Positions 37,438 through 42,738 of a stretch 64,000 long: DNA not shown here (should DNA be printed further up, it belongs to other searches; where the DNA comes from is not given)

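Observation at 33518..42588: VirB10 with a ~1,200-residue short-repeat N-terminus, preceded by a 1,355-aa repeat-only paralog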

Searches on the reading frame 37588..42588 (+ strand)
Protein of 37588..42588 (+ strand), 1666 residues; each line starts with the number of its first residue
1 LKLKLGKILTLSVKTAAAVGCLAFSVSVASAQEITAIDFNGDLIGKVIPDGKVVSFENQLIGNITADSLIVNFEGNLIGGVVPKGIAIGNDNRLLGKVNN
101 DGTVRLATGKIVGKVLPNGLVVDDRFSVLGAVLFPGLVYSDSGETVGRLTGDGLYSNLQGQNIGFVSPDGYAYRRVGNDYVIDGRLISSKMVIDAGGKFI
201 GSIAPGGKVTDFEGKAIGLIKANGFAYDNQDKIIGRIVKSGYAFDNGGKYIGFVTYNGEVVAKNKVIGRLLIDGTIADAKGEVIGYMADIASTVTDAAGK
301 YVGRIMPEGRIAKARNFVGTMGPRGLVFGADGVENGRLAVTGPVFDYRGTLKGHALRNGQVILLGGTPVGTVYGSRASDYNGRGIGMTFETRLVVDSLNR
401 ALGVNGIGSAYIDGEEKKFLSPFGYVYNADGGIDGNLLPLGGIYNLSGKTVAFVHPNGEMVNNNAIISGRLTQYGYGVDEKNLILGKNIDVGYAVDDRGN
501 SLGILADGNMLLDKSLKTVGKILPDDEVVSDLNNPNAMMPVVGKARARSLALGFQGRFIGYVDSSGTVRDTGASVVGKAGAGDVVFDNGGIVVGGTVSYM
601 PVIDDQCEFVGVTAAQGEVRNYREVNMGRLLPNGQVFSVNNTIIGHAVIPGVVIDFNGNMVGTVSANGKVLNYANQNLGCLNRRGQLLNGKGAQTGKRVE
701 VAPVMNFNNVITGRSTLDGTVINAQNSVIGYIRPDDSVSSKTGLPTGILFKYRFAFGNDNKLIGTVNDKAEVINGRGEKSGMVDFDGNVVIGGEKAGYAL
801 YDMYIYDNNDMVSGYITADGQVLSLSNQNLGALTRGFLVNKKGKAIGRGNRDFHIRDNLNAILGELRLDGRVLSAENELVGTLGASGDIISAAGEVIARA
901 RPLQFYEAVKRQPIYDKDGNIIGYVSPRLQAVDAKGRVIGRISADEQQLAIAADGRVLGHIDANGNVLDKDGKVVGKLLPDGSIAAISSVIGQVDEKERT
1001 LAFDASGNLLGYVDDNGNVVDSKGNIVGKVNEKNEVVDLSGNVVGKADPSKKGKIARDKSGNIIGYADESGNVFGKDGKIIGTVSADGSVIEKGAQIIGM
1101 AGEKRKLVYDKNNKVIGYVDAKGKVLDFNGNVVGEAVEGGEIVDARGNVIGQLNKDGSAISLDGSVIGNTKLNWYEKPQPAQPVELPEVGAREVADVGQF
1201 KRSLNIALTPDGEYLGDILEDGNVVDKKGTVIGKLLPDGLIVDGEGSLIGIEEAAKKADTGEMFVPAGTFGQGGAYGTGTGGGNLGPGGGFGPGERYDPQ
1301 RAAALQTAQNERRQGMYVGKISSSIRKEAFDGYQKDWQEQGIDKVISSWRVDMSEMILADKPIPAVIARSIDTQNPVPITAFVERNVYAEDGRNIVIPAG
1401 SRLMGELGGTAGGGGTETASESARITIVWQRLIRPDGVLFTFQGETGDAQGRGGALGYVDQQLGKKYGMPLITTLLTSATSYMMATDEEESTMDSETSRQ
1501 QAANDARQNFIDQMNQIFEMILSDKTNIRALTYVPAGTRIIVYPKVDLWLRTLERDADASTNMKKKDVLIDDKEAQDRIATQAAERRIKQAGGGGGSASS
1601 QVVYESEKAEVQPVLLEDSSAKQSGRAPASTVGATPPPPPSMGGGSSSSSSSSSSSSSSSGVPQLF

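Call 5: search_protein_families(library=pfam, proteins=[window:37588-42588:+], max_evalue=0.1)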
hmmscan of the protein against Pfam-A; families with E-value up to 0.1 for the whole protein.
window:37588-42588:+ (1666 aa): 4 families
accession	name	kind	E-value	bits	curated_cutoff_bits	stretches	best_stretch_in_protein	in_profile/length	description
PF21785.3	Bflower_2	-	4.6e-69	229.8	38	9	1005-1102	7-97/112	5-fold beta-flower protein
PF03743.19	TrbI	-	3.5e-34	118.8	35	1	1357-1550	2-188/188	Bacterial conjugation TrbI-like protein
PF21784.3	Bflower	-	1e-29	103.7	25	4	912-976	1-61/116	4-fold beta flower protein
PF12396.14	DUF3659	-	2.7e-15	56.4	24.8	4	932-977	15-54/61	Protein of unknown function (DUF3659)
